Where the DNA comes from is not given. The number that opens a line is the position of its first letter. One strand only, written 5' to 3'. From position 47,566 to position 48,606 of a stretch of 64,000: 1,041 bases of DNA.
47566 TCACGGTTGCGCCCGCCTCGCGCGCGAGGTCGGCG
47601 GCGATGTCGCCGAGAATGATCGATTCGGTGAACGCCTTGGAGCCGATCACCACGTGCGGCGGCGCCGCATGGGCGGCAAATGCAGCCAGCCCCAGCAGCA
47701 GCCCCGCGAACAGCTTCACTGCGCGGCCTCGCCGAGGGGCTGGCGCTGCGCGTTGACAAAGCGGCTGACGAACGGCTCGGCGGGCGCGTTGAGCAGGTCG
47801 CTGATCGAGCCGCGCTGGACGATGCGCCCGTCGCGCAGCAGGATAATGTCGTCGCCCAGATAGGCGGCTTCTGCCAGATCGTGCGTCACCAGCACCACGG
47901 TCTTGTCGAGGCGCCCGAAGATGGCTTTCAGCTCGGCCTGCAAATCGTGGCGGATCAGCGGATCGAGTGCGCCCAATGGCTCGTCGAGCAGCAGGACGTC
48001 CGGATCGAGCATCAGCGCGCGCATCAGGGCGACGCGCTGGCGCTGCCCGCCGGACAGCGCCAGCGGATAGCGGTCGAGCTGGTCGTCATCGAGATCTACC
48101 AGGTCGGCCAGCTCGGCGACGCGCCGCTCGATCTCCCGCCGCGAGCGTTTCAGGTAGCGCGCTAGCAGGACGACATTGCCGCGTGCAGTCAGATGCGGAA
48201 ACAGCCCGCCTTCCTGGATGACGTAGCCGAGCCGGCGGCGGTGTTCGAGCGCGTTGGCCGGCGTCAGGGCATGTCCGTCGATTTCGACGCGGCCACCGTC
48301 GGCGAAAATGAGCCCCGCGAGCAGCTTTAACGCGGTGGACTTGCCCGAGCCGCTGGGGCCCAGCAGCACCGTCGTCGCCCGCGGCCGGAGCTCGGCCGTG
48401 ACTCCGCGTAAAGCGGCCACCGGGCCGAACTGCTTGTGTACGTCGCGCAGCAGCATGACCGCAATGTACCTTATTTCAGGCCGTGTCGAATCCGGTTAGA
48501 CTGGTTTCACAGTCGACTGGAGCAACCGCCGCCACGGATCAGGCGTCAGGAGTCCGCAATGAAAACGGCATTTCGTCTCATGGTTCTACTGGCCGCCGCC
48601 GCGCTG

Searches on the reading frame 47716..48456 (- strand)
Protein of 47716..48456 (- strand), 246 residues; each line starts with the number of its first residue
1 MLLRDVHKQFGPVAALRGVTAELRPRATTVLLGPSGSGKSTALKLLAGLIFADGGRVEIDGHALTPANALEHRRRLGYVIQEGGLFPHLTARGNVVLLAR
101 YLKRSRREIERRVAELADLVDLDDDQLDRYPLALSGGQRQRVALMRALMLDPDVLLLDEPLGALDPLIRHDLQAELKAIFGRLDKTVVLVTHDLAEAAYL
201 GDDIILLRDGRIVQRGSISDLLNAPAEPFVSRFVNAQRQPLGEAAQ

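Call 12: search_protein_families(library=pfam, proteins=[window:47716-48456:-], max_evalue=0.001)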
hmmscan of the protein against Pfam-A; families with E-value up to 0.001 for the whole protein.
window:47716-48456:- (246 aa): 4 families
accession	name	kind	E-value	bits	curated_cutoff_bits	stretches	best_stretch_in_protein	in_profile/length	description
PF00005.33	ABC_tran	-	3.1e-33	115.7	25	1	16-161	1-136/137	ABC transporter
PF13304.12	AAA_21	-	3.1e-06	27.9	27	0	29-50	2-23/304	AAA domain, putative AbiEii toxin, Type IV TA system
PF13604.12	AAA_30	-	8.9e-05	22.7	27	1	25-71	17-61/191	AAA domain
PF13555.12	AAA_29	-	0.00046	20.3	27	1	18-43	14-39/61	P-loop containing region of AAA domain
